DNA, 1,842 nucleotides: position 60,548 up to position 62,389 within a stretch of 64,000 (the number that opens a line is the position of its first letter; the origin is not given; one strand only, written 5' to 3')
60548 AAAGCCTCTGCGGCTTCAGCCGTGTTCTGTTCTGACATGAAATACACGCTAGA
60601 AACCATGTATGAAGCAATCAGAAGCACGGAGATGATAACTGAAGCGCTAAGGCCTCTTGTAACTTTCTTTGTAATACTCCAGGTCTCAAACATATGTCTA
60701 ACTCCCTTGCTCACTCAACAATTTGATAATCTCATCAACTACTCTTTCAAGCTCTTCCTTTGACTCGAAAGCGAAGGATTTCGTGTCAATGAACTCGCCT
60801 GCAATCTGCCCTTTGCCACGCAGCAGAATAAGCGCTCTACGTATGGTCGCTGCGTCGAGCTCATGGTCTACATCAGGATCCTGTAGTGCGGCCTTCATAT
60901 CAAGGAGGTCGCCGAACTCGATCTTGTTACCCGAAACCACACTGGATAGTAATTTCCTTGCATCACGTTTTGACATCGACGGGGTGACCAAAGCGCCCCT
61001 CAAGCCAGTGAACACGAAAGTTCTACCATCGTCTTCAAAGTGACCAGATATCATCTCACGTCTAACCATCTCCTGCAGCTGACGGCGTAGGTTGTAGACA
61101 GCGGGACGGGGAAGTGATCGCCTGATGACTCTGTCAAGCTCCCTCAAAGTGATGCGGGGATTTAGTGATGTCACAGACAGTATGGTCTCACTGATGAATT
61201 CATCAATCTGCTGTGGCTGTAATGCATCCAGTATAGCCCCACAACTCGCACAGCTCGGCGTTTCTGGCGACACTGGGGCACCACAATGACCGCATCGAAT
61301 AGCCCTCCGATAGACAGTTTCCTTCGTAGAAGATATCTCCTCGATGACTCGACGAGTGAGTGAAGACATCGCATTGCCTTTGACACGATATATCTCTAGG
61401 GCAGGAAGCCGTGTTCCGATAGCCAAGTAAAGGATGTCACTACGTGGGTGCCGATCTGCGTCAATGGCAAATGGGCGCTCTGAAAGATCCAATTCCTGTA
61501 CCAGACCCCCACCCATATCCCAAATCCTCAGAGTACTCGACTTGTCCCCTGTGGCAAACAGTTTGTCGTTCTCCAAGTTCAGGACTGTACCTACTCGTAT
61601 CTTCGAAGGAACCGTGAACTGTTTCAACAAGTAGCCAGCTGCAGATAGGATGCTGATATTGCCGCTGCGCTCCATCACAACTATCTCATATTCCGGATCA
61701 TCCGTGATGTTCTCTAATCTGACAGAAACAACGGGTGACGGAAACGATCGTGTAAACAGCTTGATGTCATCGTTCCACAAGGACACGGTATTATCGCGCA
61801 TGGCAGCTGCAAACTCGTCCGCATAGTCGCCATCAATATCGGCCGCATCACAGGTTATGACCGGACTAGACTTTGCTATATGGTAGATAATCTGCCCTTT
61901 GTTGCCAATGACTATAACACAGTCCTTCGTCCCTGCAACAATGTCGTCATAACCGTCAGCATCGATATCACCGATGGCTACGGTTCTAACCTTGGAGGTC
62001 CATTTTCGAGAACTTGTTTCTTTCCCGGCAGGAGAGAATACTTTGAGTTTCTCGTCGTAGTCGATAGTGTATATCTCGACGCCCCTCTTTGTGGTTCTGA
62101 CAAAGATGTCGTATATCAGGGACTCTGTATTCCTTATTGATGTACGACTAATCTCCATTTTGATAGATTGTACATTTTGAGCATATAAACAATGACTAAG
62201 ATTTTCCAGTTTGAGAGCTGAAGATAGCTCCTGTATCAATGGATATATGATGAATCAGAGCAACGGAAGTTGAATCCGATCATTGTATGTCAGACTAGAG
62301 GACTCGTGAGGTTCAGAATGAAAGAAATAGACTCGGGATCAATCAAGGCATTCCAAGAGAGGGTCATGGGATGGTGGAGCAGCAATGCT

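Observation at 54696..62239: Candidate novel signalling/scaffold operon: propeller-ZnR-WH protein, dCache-HAMP-TPR-vWA protein, dCache-HAMP stub and arginine decarboxylase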

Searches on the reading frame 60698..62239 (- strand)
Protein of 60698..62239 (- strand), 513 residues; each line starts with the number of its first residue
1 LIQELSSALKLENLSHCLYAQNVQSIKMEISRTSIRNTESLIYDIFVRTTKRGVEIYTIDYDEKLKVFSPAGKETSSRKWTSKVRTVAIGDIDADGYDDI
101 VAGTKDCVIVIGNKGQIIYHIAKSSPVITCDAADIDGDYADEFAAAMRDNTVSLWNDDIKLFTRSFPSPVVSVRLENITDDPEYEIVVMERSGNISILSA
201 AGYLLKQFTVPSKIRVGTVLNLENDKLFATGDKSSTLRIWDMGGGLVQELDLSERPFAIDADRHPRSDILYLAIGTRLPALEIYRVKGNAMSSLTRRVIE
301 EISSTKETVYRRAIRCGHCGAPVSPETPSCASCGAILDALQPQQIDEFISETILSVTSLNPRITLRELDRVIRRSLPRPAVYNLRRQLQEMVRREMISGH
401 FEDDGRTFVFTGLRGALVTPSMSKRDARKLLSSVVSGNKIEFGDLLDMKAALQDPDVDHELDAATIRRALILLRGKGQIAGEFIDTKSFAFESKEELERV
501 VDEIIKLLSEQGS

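Call 3: search_protein_families(library=pfam, proteins=[window:60698-62239:-], max_evalue=0.1)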
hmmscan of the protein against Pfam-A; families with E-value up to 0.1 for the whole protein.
window:60698-62239:- (513 aa): 7 families
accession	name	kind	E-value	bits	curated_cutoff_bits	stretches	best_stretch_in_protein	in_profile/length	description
PF14783.12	BBS2_Mid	-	6.7e-07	29.8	27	1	87-197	2-107/108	Ciliary BBSome complex subunit 2, middle region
PF13517.12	FG-GAP_3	-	1.2e-05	26.2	26.9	1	44-101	9-60/61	FG-GAP-like repeat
PF13248.11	Zn_ribbon_3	-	0.00026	20.8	27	1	314-335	3-24/26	zinc-ribbon domain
PF13240.11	Zn_Ribbon_1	-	0.00052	20.2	25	1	316-336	2-22/23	zinc-ribbon domain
PF01839.29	FG-GAP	-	0.00062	20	22.1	1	85-104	3-22/37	FG-GAP repeat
PF00400.38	WD40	-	0.00096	20.1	27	0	219-241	17-39/39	WD domain, G-beta repeat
PF12773.13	DZR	-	0.0078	16.8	27.3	1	314-334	25-45/45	Double zinc ribbon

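Call 4: search_protein_families(library=ncbifam, proteins=[window:60698-62239:-], max_evalue=0.1)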
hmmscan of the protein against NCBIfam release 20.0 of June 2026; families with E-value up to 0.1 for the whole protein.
window:60698-62239:- (513 aa): 1 family
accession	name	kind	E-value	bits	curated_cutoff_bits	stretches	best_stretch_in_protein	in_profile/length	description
NF011619.0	PRK15045.1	equivalog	0.092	10.9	929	0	284-368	287-366/523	cellulose biosynthesis c-di-GMP-binding protein BcsE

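Call 14: find_homologous_proteins(query=window:60698-62158:-)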
Query window:60698-62158:- (486 aa): 7 proteins with E <= 0.001 among 8000 candidates.
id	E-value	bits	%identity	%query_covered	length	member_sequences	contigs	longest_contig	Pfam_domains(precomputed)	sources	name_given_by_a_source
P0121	0.0e+0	1012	94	100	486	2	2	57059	PF23381.2,PF13517.13,PF14783.13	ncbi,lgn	-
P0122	7.1e-212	722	67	93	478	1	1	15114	PF23381.2,PF14783.13,PF13248.12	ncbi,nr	ncbi:hypothetical protein EU520_00385 [Candidatus Thorarchaeota archaeon]|nr:MAG: hypothetical prote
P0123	3.1e-208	710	66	99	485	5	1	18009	PF23381.2,PF13517.13,PF14783.13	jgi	-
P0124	3.3e-140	486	48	98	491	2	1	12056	PF13240.12,PF23381.2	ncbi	-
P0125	6.8e-138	478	49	95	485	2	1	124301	PF13240.12,PF23381.2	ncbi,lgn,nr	ncbi:MAG: zinc ribbon domain-containing protein [Candidatus Thorarchaeota archaeon]|nr:zinc ribbon d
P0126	1.5e-135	471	49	95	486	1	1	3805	PF23381.2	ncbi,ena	-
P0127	2.6e-5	41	27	17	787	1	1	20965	PF01839.30,PF25292.1,PF15907.12,PF13517.13,PF14783.13,PF13570.14,PF23743.2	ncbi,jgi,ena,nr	ncbi:MAG: hypothetical protein B6U97_03280 [Candidatus Altiarchaeales archaeon ex4484_96]|nr:MAG: hy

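Call 28: predict_structure(alignment_id=A1)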
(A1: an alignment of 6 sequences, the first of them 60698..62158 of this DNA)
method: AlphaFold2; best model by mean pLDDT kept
length: 486 residues; sequences in the alignment: 6
mean_pLDDT: 63.9   pTM: 0.49
mean pLDDT of the five models: 63.9, 61.8, 60.5, 54.5, 48.7
residues with pLDDT >= 90: 12; 70-90: 198; 50-70: 168; < 50: 108
segments of 3 or more residues with pLDDT < 50: 1-13, 63-101, 107-114, 261-287, 388-391, 425-432
pLDDT, mean of each block of 10 residues (from residue 1): 34 58 68 63 65 52 43 45 40 39 50 56 71 75 80 62 90 75 89 76 89 83 80 73 72 62 35 26 37 53 61 60 74 73 72 66 75 71 64 61 73 68 48 62 75 75 74 77 55
secondary structure, 60 per line:
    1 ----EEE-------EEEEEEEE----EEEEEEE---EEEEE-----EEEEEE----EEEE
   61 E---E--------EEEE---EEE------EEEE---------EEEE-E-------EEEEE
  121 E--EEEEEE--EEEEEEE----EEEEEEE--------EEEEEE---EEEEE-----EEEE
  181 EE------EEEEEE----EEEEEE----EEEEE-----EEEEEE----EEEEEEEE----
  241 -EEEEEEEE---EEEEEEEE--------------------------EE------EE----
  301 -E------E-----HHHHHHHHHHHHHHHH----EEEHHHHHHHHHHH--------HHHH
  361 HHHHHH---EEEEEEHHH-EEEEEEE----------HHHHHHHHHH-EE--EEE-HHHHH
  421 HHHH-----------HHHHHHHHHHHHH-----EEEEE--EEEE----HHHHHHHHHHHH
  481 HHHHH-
elements in order: E5-7 E15-22 E27-33 E37-41 E47-52 E57-61 E74-77 E81-83 E90-93 E103-106 E116-121 E124-129 E132-138 E143-149 E158-163 E167-171 E177-182 E189-194 E199-204 E209-213 E219-224 E229-236 E242-249 E253-260 H315-330 E335-337 H338-348 H357-366 E370-375 E380-386 H397-406 E412-414 H416-424 H436-448 E454-458 E461-464 H469-485

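Call 29: search_protein_representatives(alignment_id=A1)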
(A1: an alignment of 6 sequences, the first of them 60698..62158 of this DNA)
Query: 6 sequences, 486 profile positions. Proteins with E-value up to 0.001 (for the whole library): 1330; up to 1e-10: 130; up to 1e-30: 5. The best 150 are listed.
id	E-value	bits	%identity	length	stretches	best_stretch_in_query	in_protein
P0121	2.8e-253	857.4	-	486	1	1-484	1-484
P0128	1.3e-118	413.3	-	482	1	13-457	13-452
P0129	7.1e-71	255.8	-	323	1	154-481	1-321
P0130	2.2e-45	171.7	-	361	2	1-229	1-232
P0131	9.3e-31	123.5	-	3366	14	155-228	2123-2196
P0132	2.4e-30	122.1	-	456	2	10-259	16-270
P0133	1.4e-29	119.6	-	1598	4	25-174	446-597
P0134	6.7e-28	114.1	-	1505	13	197-264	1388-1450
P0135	2.0e-27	112.5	-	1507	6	44-198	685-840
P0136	2.5e-24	102.3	-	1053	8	54-177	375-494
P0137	6.5e-24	100.9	-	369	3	34-225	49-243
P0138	6.9e-24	100.8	-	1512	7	23-129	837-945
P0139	3.6e-23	98.4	-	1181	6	60-162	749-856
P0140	4.8e-23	98.0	-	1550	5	54-216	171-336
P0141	4.8e-22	94.7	-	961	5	58-178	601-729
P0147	6.9e-20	87.6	-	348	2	32-275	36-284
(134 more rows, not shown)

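Call 33: fold_search(model_id=the predicted structure, library=pdb)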
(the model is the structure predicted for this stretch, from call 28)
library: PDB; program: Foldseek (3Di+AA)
matches with E <= 10: 1868; with E <= 0.001: 1408
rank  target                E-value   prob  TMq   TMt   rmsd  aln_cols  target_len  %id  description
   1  7mq8_LJ               1.2e-12  1.00  0.38  0.40  23.4       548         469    9  Cryo-EM structure of the human SSU processome, state pre-A1 (released 2021-09-22)
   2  7mqa_LJ               1.4e-12  1.00  0.38  0.39  24.7       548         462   11  Cryo-EM structure of the human SSU processome, state post-A1 (released 2021-09-22)
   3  9n73_LJ               2.5e-12  1.00  0.40  0.41  22.3       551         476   10  SSU processome maturation and disassembly, State G (released 2025-10-29)
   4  8bb5_D                9.8e-12  1.00  0.40  0.59   4.7       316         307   13  Structure of human WDR5 and pVHL:ElonginC:ElonginB bound to PROTAC with Aryl linker (released 2022-11-09)
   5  4gmb_A                1.9e-11  1.00  0.39  0.58   5.2       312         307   13  Crystal structure of human WD repeat domain 5 with compound MM-402 (released 2014-02-19)
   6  9uk4_A                2.3e-11  1.00  0.40  0.60   4.9       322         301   13  Crystal structure of WDR5 in complex with peptide Ac-ARA-NH2 (released 2025-10-08)
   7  8q1n_B                2.3e-11  1.00  0.41  0.59   5.9       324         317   13  Cyclic peptide binder of the WBM-site of WDR5 (released 2023-09-06)
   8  4cy3_A                3.4e-11  1.00  0.40  0.60   6.3       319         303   13  Crystal structure of the NSL1-WDS complex. (released 2014-05-14)
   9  4gm9_B                4.1e-11  1.00  0.40  0.58   5.2       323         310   12  Crystal structure of human WD repeat domain 5 with compound MM-401 (released 2014-02-19)
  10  8ydd_C                4.3e-11  1.00  0.39  0.59   4.8       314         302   14  Crystal structure of Nanog(R100A) in complex with Wdr5 (released 2025-03-26)
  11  2cnx_A                4.3e-11  1.00  0.40  0.59   5.6       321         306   12  WDR5 and Histone H3 Lysine 4 dimethyl complex at 2.1 angstrom (released 2006-07-03)
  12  2h9l                  5.0e-11  1.00  0.40  0.57   5.0       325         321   13  WDR5delta23 (released 2006-08-01)
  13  8gfv_B                5.6e-11  1.00  0.38  0.54   5.2       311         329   15  CryoEM structure of beta-2-adrenergic receptor in complex with GTP-bound Gs heterotrimer (transition intermediate #1 o (released 2024-03-06)
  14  8bb2_B                6.3e-11  1.00  0.40  0.60   4.9       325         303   13  Structure of human WDR5 and pVHL:ElonginC:ElonginB bound to PROTAC with PEG linker (conformation #2) (released 2022-11-09)
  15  8gee_B                6.3e-11  1.00  0.39  0.54   5.0       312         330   15  CryoEM structure of beta-2-adrenergic receptor in complex with nucleotide-free Gs heterotrimer (#15 of 20) (released 2024-03-06)
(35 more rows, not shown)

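Call 70: find_encoding_contigs(protein=P0132, flank=8000, max_places=2)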
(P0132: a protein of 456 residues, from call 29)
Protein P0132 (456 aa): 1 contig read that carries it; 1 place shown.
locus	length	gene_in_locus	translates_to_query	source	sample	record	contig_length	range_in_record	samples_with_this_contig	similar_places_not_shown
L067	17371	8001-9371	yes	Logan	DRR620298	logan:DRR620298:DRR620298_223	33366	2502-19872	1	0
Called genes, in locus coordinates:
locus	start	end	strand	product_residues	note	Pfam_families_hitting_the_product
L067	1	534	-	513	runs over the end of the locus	PF02446:Glyco_hydro_77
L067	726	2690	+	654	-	PF00795:CN_hydrolase, PF02540:NAD_synthase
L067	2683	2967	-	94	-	-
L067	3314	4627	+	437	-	PF03721:UDPG_MGDP_dh_N, PF00984:UDPG_MGDP_dh, PF03720:UDPG_MGDP_dh_C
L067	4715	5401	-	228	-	PF03193:RsgA_GTPase (faint), PF01926:MMR_HSR1, PF02421:FeoB_N (weak)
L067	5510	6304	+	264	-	PF00149:Metallophos, PF12850:Metallophos_2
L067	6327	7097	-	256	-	PF02006:PPS_PS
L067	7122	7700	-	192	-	PF00025:Arf, PF00009:GTP_EFTU (weak), PF00071:Ras, PF01926:MMR_HSR1 (weak), PF08477:Roc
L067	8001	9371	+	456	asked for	-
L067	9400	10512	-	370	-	PF27109:SMCR8_C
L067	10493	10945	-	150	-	-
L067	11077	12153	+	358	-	PF02272:DHHA1 (weak)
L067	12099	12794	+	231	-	PF06197:DUF998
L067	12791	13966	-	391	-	-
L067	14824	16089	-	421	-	-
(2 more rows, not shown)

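Call 71: find_encoding_contigs(protein=P0147, flank=8000, max_places=2)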
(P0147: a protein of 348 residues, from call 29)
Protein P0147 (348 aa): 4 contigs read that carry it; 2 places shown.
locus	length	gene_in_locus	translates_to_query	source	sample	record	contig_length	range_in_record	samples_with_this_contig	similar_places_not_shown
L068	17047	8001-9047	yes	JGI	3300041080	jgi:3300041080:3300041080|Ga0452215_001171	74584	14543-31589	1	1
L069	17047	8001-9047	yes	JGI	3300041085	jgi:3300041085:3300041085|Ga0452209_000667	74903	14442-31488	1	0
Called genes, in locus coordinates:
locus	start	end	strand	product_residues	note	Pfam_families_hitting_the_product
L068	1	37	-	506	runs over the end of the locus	PF07719:TPR_2 (faint), PF13181:TPR_8 (faint), PF13374:TPR_10 (faint), PF13424:TPR_12 (faint), PF17874:TPR_MalT (weak)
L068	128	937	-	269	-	PF01656:CbiA, PF02374:ArsA_ATPase (weak), PF09140:MipZ (weak), PF10609:ParA, PF13614:AAA_31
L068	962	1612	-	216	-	-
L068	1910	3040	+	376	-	-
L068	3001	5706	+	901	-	-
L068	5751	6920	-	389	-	PF16491:Peptidase_M48_N, PF01435:Peptidase_M48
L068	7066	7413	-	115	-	-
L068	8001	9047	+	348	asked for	PF13570:Beta-prop_ACSF4 (weak), PF25292:Beta-prop_CGLA (weak)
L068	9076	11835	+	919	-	PF02743:dCache_1, PF22673:MCP-like_PDC_1 (weak), PF17201:Cache_3-Cache_2, PF13424:TPR_12, PF14938:SNAP (weak), PF00515:TPR_1 (weak), PF00092:VWA, PF13519:VWA_2, +9 more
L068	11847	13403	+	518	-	PF02743:dCache_1, PF00672:HAMP (weak)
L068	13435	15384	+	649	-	PF02784:Orn_Arg_deC_N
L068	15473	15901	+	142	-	PF14539:DUF4442 (weak), PF03061:4HBT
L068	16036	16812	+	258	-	PF01209:Ubie_methyltran (weak), PF02353:CMAS, PF13489:Methyltransf_23, PF05175:MTS, PF13847:Methyltransf_31, PF08241:Methyltransf_11, PF08242:Methyltransf_12, PF13649:Methyltransf_25, +1 more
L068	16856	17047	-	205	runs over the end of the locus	PF00702:Hydrolase, PF13419:HAD_2, PF13242:Hydrolase_like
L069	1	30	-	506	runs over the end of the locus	PF07719:TPR_2 (faint), PF13181:TPR_8 (faint), PF13374:TPR_10 (faint), PF13424:TPR_12 (faint), PF17874:TPR_MalT (weak)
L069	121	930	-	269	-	PF01656:CbiA, PF02374:ArsA_ATPase (weak), PF09140:MipZ (weak), PF10609:ParA, PF13614:AAA_31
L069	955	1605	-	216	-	-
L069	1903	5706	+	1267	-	-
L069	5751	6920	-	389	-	PF16491:Peptidase_M48_N, PF01435:Peptidase_M48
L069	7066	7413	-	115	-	-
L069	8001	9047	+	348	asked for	PF13570:Beta-prop_ACSF4 (weak), PF25292:Beta-prop_CGLA (weak)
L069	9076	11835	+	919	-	PF02743:dCache_1, PF22673:MCP-like_PDC_1 (weak), PF17201:Cache_3-Cache_2, PF13424:TPR_12, PF14938:SNAP (weak), PF00515:TPR_1 (weak), PF00092:VWA, PF13519:VWA_2, +9 more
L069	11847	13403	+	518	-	PF02743:dCache_1, PF00672:HAMP (weak)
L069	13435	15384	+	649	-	PF02784:Orn_Arg_deC_N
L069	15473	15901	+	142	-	PF14539:DUF4442 (weak), PF03061:4HBT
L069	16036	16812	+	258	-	PF01209:Ubie_methyltran (weak), PF02353:CMAS, PF13489:Methyltransf_23, PF05175:MTS, PF13847:Methyltransf_31, PF08241:Methyltransf_11, PF08242:Methyltransf_12, PF13649:Methyltransf_25, +1 more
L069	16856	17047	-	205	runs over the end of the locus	PF00702:Hydrolase, PF13419:HAD_2, PF13242:Hydrolase_like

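Call 75: search_protein_families(library=pfam, proteins=[L068:9076-11835:+, L068:8001-9047:+, L068:11847-13403:+, P0132], max_evalue=0.05)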
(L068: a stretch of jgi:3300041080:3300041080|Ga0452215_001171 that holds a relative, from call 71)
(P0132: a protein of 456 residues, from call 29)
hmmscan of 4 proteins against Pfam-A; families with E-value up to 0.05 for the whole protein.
L068:9076-11835:+ (919 aa): 28 families (the best 25 are shown)
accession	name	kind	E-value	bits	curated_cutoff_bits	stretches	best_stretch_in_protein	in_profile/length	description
PF13424.12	TPR_12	-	1.3e-21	77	30.1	3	457-526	4-76/77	Tetratricopeptide repeat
PF02743.24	dCache_1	-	3.3e-18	66.6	45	1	188-358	62-237/240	Cache domain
PF07719.23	TPR_2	-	3.8e-14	52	27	2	495-524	1-30/34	Tetratricopeptide repeat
PF13374.12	TPR_10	-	1.7e-13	50.5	27.5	1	495-527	2-34/42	Tetratricopeptide repeat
PF00515.34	TPR_1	-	3.3e-13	49.3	27.8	2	495-524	1-30/34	Tetratricopeptide repeat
PF13181.12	TPR_8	-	1.4e-11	44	25.7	2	497-524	3-30/34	Tetratricopeptide repeat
PF13519.12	VWA_2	-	6.8e-11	43.2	27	1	698-802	3-107/107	von Willebrand factor type A domain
PF17201.10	Cache_3-Cache_2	-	3.9e-10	39.9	27.7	1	244-375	161-297/299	Cache 3/Cache 2 fusion domain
PF13176.12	TPR_7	-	1.8e-09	37.3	27.9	1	497-531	1-35/36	Tetratricopeptide repeat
PF00092.34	VWA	-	1.9e-09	38.4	23.8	1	696-812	2-125/174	von Willebrand factor type A domain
PF17874.7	TPR_MalT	-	4e-08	33.3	45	1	454-532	79-159/336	MalT-like TPR region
PF13768.12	VWA_3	-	8.6e-08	32.8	27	1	696-809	3-115/155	von Willebrand factor type A domain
PF13428.12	TPR_14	-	9.7e-07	29.3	23.5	0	620-651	4-35/44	Tetratricopeptide repeat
PF14938.12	SNAP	-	6e-06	26.4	25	1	500-662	40-197/282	Soluble NSF attachment protein, SNAP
PF24885.1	TPR_NPHP3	-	6e-06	26.3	100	1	469-570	113-216/239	Nephrocystin-3 TPR domain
PF00672.30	HAMP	-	0.0011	19.6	25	1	407-460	2-52/53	HAMP domain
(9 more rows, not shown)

L068:8001-9047:+ (348 aa): 10 families
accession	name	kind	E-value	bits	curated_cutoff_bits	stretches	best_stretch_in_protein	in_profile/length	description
PF25292.1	Beta-prop_CGLA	-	1.1e-10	41.9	26.8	2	33-106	2-73/316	Lambda-carrageenase beta-propeller domain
PF13570.13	Beta-prop_ACSF4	-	2e-07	31.2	133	1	24-228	97-296/329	Beta-alanine-activating enzyme, beta-propeller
PF23414.1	Beta-prop_EML_2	-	3.2e-05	23.9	90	0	13-67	76-130/266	Echinoderm microtubule-associated protein second beta-propeller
PF14783.12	BBS2_Mid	-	5.1e-05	23.8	27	0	98-132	70-104/108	Ciliary BBSome complex subunit 2, middle region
PF23743.1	Beta-prop_BBS7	-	0.0002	21.2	27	0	28-93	182-250/299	BBS7 beta-propeller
PF15907.11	Itfg2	-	0.00066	19.5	27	0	97-131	64-98/330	Integrin-alpha FG-GAP repeat-containing protein 2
PF13517.12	FG-GAP_3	-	0.015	16.4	26.9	0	71-126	1-61/61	FG-GAP-like repeat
PF00400.38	WD40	-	0.02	15.9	27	0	53-91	3-37/39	WD domain, G-beta repeat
PF10312.14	Cactin_mid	-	0.02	15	23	1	276-317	126-167/194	Conserved mid region of cactin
PF13360.13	PQQ_2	-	0.049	13.7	27.6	0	86-151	2-64/233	Outer membrane protein assembly factor BamB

L068:11847-13403:+ (518 aa): 4 families
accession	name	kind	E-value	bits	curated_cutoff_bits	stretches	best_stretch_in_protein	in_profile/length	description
PF02743.24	dCache_1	-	2e-11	44.3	45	1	159-377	49-235/240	Cache domain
PF00672.30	HAMP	-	2.9e-06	27.9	25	1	428-495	2-53/53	HAMP domain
PF01594.21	AI-2E_transport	-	0.0039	16.9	34.3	1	402-485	45-128/327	AI-2E family transporter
PF08399.16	VWA_N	-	0.0048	17.9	34.7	1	152-205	74-126/128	VWA N-terminal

P0132 (456 aa): 7 families
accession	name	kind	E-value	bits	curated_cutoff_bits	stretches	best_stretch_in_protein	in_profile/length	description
PF13517.12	FG-GAP_3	-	2.5e-05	25.2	26.9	1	74-129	1-61/61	FG-GAP-like repeat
PF01399.33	PCI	-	8e-05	23.2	22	1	382-432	33-83/84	PCI domain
PF25292.1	Beta-prop_CGLA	-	0.0001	22.3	26.8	0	116-148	36-68/316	Lambda-carrageenase beta-propeller domain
PF23743.1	Beta-prop_BBS7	-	0.00013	21.8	27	0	110-142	220-252/299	BBS7 beta-propeller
PF13570.13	Beta-prop_ACSF4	-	0.00029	20.8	133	1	81-219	186-321/329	Beta-alanine-activating enzyme, beta-propeller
PF01839.29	FG-GAP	-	0.00034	20.9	22.1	0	68-84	3-19/37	FG-GAP repeat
PF14783.12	BBS2_Mid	-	0.0046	17.5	27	0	115-144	3-32/108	Ciliary BBSome complex subunit 2, middle region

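Call 76: search_protein_families(library=padloc, proteins=[window:60698-62158:-], max_evalue=0.01)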
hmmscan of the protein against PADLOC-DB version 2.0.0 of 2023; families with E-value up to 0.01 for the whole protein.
window:60698-62158:- (486 aa): 1 family
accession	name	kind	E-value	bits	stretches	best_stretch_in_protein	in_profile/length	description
PDLC02965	RT-Toprim_I-C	-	0.0085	13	0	23-100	388-464/529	single gene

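Call 79: find_related_loci(query=A4, collection=metagenome_contigs, flank=8000)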
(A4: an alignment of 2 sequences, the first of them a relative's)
Query A4 (919 aa) in metagenome_contigs; peptide patterns used: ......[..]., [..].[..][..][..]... (x = any residue, [..] = any of these).
229 stretches matched a pattern; 3 encode a relative of the query (tblastn E <= 1e-3); 3 distinct loci.
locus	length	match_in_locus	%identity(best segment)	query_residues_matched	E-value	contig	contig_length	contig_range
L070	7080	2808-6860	34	7-918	1e-175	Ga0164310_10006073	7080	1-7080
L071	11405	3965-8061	32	4-919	6e-141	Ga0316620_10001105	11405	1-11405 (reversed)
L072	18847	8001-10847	32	4-917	1e-146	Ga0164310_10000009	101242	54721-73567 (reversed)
